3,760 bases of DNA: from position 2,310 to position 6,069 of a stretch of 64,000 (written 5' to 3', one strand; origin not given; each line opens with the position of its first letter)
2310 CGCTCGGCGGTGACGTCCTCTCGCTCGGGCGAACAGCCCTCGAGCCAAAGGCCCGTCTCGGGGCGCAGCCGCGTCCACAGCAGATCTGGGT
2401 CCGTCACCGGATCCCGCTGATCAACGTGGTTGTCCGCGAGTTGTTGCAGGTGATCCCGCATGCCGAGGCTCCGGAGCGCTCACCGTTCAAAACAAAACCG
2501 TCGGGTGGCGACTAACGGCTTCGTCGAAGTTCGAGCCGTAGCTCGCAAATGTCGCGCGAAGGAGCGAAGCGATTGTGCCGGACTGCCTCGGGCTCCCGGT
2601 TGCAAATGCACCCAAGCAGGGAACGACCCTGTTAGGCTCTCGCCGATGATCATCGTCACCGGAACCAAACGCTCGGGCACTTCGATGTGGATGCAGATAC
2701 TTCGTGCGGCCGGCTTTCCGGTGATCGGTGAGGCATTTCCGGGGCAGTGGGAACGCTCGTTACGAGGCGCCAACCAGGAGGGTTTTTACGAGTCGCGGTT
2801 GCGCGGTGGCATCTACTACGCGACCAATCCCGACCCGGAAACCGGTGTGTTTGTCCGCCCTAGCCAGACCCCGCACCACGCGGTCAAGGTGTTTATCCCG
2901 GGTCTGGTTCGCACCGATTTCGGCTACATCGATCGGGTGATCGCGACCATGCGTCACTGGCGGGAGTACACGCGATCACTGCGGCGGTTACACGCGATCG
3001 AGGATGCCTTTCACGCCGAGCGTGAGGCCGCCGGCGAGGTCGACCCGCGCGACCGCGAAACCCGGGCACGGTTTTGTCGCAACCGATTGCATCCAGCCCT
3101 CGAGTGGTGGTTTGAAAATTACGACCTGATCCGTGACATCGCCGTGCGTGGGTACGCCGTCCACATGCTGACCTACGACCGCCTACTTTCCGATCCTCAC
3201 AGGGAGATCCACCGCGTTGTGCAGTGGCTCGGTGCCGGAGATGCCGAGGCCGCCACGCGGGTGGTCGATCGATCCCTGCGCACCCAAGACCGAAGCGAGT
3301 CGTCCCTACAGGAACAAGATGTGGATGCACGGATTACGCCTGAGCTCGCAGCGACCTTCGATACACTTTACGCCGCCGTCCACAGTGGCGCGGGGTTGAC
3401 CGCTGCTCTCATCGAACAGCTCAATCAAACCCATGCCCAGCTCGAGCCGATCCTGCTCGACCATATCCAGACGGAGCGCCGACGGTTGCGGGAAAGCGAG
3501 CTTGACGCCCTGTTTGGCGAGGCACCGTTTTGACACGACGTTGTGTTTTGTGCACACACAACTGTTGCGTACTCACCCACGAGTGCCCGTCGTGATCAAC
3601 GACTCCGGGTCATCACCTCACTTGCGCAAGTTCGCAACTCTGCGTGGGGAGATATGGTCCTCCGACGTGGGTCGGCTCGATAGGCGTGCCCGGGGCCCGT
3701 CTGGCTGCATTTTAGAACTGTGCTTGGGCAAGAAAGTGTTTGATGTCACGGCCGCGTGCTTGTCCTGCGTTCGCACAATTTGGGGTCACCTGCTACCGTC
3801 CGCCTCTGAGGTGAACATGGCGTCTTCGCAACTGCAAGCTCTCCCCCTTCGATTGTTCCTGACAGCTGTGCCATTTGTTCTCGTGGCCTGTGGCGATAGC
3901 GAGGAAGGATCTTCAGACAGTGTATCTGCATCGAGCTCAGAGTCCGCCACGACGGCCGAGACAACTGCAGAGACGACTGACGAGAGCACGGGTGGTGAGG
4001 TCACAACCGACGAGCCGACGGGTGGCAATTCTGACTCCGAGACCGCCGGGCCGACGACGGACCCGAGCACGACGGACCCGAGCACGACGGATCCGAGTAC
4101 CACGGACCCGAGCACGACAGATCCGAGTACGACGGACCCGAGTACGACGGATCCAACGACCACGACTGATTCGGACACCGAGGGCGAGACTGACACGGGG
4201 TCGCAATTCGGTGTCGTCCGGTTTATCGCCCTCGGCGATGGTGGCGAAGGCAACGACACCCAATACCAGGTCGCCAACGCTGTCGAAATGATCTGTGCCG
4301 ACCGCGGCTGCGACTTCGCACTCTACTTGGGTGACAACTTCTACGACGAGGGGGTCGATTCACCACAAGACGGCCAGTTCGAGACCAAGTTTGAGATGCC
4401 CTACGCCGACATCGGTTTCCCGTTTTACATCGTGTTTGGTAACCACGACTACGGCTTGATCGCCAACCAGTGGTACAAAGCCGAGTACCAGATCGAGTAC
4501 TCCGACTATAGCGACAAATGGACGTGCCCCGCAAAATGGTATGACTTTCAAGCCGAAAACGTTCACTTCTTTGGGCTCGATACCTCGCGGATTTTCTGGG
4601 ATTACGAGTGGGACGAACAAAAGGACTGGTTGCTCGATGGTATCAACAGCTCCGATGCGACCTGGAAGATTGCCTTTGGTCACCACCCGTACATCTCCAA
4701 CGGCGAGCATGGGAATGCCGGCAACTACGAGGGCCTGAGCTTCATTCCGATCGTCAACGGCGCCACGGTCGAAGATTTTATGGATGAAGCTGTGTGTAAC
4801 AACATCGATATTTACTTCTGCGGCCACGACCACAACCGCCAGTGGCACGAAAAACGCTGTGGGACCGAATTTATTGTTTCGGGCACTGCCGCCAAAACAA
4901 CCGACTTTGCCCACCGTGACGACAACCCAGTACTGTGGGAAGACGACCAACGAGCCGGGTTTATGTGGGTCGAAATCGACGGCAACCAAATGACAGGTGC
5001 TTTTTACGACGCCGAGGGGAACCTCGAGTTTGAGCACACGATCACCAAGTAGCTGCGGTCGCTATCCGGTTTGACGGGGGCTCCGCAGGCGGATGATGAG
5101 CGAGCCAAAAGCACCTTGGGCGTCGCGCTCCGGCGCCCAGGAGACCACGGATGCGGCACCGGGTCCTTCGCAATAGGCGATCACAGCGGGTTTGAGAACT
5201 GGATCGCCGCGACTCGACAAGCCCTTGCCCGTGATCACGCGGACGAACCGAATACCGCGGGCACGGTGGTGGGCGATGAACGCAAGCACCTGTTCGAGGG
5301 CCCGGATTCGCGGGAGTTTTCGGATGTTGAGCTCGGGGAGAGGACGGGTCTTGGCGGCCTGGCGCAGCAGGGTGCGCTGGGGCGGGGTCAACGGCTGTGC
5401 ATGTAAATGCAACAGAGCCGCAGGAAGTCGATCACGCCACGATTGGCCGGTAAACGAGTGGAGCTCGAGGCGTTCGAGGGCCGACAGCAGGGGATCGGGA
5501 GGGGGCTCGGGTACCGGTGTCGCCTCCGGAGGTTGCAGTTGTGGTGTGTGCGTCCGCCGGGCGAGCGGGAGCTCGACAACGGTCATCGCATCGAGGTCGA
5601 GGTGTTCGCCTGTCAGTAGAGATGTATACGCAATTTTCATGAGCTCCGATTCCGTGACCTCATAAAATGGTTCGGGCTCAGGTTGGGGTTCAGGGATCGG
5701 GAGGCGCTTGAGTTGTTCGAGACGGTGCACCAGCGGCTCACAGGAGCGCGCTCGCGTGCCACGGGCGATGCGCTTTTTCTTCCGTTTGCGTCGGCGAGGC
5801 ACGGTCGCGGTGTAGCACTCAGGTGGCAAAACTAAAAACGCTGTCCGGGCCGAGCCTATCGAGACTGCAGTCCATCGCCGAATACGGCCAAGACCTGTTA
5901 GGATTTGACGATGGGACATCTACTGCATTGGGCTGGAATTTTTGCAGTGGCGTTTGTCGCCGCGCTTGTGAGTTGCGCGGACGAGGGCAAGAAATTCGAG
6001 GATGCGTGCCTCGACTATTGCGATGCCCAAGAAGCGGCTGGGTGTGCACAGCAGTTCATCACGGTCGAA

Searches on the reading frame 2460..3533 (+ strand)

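Call 82: search_protein_families(library=pfam, proteins=[window:2460-3533:+], max_evalue=0.001)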
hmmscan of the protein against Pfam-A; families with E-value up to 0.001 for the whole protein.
window:2460-3533:+ (357 aa): 2 families
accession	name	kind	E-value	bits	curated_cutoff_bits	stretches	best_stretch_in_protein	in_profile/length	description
PF13469.12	Sulfotransfer_3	-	6e-06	27.1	27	0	62-123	1-22/216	Sulfotransferase family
PF00685.33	Sulfotransfer_1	-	9.5e-05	22.3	22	0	200-283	125-206/255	Sulfotransferase domain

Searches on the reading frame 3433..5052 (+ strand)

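Call 82: search_protein_families(library=pfam, proteins=[window:3433-5052:+], max_evalue=0.001)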
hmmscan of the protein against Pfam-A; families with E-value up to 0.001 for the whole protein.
window:3433-5052:+ (539 aa): 1 family
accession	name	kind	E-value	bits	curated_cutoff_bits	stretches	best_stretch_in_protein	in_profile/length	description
PF00149.33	Metallophos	-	1.3e-13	52.3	21.5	1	263-468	2-190/191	Calcineurin-like phosphoesterase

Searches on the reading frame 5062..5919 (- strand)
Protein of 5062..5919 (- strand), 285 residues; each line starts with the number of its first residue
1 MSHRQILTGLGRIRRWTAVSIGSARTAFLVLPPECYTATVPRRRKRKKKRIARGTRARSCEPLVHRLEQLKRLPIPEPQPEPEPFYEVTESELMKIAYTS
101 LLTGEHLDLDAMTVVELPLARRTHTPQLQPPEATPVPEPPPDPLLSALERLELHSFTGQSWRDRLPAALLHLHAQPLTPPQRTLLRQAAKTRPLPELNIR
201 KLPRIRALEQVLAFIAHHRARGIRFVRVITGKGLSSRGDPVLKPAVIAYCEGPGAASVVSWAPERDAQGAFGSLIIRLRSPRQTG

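Call 82: search_protein_families(library=pfam, proteins=[window:5062-5919:-], max_evalue=0.001)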
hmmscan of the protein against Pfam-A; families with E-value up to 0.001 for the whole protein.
window:5062-5919:- (285 aa): 1 family
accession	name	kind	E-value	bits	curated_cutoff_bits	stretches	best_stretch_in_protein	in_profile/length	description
PF01713.27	Smr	-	8.7e-11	42.3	25.7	1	197-279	1-77/77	Smr domain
